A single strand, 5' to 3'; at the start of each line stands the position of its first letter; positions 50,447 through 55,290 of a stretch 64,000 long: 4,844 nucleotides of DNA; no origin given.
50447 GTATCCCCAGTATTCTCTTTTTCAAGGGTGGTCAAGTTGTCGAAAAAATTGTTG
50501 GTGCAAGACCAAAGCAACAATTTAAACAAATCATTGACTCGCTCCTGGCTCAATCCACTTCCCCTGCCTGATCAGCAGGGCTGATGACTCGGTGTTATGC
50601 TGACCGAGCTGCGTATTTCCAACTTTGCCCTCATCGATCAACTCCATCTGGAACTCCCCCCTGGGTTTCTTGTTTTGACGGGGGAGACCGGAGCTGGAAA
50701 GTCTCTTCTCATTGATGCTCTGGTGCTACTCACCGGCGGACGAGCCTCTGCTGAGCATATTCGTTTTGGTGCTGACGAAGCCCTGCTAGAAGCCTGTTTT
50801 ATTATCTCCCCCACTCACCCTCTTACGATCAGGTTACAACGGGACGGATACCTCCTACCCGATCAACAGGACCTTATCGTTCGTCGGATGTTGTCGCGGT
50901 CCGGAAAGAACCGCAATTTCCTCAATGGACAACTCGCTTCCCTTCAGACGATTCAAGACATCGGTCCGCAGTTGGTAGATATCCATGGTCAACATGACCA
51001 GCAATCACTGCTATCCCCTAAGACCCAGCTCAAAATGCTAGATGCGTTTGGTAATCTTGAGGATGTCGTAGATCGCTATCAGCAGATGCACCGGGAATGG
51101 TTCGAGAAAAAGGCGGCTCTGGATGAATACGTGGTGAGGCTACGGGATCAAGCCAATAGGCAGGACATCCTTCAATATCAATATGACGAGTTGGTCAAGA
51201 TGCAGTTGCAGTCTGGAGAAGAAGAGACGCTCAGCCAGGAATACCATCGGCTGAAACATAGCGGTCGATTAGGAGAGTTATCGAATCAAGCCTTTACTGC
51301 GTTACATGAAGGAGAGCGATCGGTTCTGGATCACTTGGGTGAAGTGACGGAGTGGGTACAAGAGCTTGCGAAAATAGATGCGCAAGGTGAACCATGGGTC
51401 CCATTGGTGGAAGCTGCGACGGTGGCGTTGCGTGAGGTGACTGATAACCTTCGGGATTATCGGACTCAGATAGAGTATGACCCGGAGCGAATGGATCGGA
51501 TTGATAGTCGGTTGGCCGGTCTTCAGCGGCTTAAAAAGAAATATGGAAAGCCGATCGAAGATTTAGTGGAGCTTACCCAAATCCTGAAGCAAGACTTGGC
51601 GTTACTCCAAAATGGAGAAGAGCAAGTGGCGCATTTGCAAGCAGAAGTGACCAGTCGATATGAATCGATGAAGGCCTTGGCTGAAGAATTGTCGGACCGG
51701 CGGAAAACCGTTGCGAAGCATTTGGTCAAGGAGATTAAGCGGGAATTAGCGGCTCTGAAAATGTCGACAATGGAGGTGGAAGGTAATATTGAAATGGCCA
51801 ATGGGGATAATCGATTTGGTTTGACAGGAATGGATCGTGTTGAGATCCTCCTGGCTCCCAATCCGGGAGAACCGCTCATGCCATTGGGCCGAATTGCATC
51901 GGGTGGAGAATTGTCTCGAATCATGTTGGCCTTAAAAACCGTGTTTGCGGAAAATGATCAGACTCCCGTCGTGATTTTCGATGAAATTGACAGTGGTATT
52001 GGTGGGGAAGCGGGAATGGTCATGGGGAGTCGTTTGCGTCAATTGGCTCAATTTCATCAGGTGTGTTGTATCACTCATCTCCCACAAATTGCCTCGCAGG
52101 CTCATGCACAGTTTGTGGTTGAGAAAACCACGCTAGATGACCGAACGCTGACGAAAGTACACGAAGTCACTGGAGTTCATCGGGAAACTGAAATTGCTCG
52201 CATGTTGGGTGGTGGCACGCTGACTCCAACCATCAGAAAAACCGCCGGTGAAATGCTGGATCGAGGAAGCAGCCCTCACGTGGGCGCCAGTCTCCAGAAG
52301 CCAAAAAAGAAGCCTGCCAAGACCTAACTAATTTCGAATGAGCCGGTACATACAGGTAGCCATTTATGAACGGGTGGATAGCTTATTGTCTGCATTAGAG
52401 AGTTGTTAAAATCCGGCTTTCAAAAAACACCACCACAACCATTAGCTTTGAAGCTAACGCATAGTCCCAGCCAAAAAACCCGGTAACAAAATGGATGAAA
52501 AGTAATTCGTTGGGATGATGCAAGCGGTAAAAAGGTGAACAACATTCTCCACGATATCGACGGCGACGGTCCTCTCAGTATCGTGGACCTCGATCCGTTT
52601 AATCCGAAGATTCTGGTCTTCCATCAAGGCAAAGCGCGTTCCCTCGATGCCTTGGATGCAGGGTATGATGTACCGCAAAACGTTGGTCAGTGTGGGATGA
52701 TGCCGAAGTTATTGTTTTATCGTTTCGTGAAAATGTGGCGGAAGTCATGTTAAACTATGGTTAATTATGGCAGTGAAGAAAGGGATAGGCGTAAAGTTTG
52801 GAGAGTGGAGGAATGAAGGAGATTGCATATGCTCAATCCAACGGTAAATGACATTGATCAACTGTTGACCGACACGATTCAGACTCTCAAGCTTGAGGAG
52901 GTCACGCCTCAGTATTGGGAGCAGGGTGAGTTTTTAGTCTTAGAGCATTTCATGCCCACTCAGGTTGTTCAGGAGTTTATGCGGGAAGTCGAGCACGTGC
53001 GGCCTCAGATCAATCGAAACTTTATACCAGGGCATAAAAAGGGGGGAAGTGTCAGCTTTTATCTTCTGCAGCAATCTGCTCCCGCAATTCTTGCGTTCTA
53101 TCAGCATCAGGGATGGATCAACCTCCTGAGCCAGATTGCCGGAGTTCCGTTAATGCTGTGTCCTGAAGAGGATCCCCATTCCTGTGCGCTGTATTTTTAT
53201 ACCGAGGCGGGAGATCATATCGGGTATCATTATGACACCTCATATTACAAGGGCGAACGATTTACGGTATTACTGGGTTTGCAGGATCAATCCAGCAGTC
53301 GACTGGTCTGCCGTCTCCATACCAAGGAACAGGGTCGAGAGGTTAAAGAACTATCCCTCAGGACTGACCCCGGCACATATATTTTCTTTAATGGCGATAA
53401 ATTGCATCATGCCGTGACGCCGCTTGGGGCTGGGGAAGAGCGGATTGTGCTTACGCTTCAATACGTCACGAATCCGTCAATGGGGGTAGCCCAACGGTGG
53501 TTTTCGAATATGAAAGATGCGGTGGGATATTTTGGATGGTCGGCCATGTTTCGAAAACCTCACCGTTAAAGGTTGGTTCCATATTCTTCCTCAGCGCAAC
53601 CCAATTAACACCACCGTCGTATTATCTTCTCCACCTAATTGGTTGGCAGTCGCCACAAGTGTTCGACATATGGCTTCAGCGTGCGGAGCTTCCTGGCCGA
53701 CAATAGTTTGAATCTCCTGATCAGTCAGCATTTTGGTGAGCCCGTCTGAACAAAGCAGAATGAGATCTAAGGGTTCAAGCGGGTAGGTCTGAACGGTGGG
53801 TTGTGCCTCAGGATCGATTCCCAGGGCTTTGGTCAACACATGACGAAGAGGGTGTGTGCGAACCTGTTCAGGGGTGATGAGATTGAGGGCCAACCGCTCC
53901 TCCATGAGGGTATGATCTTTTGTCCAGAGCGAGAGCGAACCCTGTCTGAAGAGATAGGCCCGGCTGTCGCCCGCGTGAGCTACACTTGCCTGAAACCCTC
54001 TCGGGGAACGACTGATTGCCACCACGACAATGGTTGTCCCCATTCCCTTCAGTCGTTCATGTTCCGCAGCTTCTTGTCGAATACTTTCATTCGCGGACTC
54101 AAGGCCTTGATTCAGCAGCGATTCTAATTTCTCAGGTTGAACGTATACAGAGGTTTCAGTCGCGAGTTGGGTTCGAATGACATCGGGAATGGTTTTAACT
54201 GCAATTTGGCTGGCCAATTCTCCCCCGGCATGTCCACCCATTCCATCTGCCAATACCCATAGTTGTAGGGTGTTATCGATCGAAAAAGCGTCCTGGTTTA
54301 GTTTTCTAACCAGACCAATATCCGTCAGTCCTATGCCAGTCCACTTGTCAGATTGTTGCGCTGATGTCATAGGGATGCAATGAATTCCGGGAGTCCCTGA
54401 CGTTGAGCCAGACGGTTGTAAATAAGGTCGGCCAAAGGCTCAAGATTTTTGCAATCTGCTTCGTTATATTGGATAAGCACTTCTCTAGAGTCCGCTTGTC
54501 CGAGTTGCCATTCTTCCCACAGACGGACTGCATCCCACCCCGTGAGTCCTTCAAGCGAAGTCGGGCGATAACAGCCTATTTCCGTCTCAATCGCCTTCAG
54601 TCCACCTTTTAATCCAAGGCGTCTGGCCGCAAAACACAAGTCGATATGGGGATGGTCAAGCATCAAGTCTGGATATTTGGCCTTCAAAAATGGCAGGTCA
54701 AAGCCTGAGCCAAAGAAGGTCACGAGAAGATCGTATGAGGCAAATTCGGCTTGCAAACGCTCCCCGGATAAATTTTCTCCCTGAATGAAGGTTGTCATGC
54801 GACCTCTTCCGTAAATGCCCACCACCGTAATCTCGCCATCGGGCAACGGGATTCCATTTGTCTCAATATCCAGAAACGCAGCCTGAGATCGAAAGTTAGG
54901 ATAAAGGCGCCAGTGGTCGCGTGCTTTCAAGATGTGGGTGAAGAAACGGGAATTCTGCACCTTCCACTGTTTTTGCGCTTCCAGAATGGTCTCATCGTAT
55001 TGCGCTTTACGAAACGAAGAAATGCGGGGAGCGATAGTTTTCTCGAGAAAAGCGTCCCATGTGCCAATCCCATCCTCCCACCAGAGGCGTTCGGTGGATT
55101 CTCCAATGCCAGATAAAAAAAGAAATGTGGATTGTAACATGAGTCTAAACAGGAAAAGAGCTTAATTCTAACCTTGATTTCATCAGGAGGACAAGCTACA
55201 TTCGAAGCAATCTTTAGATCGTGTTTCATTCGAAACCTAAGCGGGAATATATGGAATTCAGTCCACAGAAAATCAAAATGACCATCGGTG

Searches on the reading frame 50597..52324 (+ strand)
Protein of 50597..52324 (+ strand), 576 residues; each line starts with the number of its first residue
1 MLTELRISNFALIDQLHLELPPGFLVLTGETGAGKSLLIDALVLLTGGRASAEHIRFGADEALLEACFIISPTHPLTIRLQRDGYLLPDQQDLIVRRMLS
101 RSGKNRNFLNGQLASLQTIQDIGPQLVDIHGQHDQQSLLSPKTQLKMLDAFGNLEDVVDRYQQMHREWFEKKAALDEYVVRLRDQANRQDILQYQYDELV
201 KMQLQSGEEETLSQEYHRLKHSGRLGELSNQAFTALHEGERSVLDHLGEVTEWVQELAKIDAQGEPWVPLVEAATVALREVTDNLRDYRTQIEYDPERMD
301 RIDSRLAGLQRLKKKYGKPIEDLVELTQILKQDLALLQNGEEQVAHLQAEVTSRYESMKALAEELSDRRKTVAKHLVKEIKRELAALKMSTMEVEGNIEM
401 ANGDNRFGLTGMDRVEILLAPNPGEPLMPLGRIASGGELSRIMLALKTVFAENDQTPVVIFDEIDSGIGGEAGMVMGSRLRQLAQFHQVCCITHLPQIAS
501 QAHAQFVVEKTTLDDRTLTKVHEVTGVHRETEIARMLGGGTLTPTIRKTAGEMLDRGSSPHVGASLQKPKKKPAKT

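Call 5: search_protein_families(library=pfam, proteins=[window:50597-52324:+])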
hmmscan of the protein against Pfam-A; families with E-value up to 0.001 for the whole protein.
window:50597-52324:+ (576 aa): 5 families
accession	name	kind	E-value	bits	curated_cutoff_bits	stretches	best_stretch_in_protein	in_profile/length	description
PF02463.25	SMC_N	-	7e-17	62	40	1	1-510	1-213/220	RecF/RecN/SMC N terminal domain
PF13476.12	AAA_23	-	8.1e-13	49.9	27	1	4-215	1-192/201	AAA domain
PF13555.12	AAA_29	-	2.7e-05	24.2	27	1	2-45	1-45/61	P-loop containing region of AAA domain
PF13401.12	AAA_22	-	9.3e-05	23.2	27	0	22-46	5-29/130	AAA domain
PF13175.12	AAA_15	-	0.00072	19.7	32.1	0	1-169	1-92/374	AAA ATPase domain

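Call 6: search_protein_families(library=ncbifam, proteins=[window:50597-52324:+])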
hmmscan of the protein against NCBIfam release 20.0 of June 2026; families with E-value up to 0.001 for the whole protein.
window:50597-52324:+ (576 aa): 13 families
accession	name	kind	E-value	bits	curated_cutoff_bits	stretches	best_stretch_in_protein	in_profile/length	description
TIGR00634.1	recN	equivalog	7.5e-157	523.6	407.85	1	1-555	1-562/563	DNA repair protein RecN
NF008121.0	PRK10869.1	equivalog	6.4e-128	427.7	418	1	1-554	1-551/553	DNA repair protein RecN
TIGR00611.2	recf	equivalog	2.7e-10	40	172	1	2-68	1-72/339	DNA replication/repair protein RecF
TIGR02169.1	SMC_prok_A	equivalog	6.8e-08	30.7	729.4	0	16-122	17-126/1165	chromosome segregation protein SMC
NF003034.1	PRK03918.1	equivalog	7.5e-07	27.5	700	1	154-399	188-429/878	DNA double-strand break repair ATPase Rad50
TIGR02168.1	SMC_prok_B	equivalog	1e-06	26.9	567.35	1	155-395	263-504/1181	chromosome segregation protein SMC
TIGR02857.1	CydD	equivalog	2e-06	27.1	435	0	431-504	456-525/529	thiol reductant ABC exporter subunit CydD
NF002244.0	PRK01156.1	equivalog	4.9e-06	24.9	847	0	3-42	4-43/895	DNA double-strand break repair ATPase Rad50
NF045780.1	TrlF_fam_ATP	equivalog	8e-06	24.8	350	1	6-386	294-687/944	TrlF family AAA-like ATPase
NF010680.0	PRK14079.1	equivalog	1.3e-05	24.4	386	1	2-66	3-71/349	recombination protein F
NF045487.1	ASRP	equivalog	7.7e-05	21.5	300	0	146-399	191-432/593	archaea-specific SMC-related protein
TIGR03864.1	PQQ_ABC_ATP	hypoth_equivalog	0.00021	20.8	302.25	0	11-47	15-52/236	ABC transporter, ATP-binding subunit, PQQ-dependent alcohol dehydrogenase system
TIGR01978.1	sufC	equivalog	0.00088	18.8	212.8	0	457-507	164-215/243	Fe-S cluster assembly ATPase SufC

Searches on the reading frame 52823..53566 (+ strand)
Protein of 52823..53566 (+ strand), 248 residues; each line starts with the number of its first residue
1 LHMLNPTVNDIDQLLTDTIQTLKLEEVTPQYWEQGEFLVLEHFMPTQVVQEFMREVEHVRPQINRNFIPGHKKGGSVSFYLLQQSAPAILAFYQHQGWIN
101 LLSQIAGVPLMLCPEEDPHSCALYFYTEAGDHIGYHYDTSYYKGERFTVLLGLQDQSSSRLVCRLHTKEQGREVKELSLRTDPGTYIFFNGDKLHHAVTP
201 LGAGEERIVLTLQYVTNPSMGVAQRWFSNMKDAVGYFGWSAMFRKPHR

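Call 51: search_protein_families(library=pfam, proteins=[window:52823-53566:+], max_evalue=0.00001)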
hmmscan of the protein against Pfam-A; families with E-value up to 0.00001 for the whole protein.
window:52823-53566:+ (248 aa): 1 family
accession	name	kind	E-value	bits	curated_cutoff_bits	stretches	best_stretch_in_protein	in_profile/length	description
PF23169.1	HalD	-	5.3e-09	36.3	26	0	32-139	13-126/228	Halogenase D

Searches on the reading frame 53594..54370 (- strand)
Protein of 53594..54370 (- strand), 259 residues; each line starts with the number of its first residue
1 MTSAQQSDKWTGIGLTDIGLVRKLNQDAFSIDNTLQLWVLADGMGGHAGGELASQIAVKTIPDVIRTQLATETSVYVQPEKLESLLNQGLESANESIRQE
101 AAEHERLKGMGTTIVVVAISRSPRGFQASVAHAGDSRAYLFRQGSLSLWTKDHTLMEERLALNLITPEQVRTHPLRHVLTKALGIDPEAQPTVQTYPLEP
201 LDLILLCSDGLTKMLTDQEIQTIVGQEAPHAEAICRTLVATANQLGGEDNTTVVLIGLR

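Call 51: search_protein_families(library=pfam, proteins=[window:53594-54370:-], max_evalue=0.00001)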
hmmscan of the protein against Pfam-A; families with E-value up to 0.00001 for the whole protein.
window:53594-54370:- (259 aa): 3 families
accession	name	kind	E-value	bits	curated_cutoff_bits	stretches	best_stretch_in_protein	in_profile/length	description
PF13672.11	PP2C_2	-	1.8e-16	60.7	24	1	23-226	10-183/209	Protein phosphatase 2C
PF00481.26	PP2C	-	1.3e-14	54.9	20.3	1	38-155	34-142/255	Protein phosphatase 2C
PF07228.17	SpoIIE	-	8.8e-11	42.5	25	1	180-256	102-189/192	Stage II sporulation protein E (SpoIIE)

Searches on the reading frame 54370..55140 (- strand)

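Call 51: search_protein_families(library=pfam, proteins=[window:54370-55140:-], max_evalue=0.00001)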
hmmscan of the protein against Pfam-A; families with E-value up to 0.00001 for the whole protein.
window:54370-55140:- (257 aa): 1 family
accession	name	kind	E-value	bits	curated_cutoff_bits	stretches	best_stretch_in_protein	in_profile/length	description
PF13482.12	RNase_H_2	-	2.2e-30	106.2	22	1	88-240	1-164/165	RNase_H superfamily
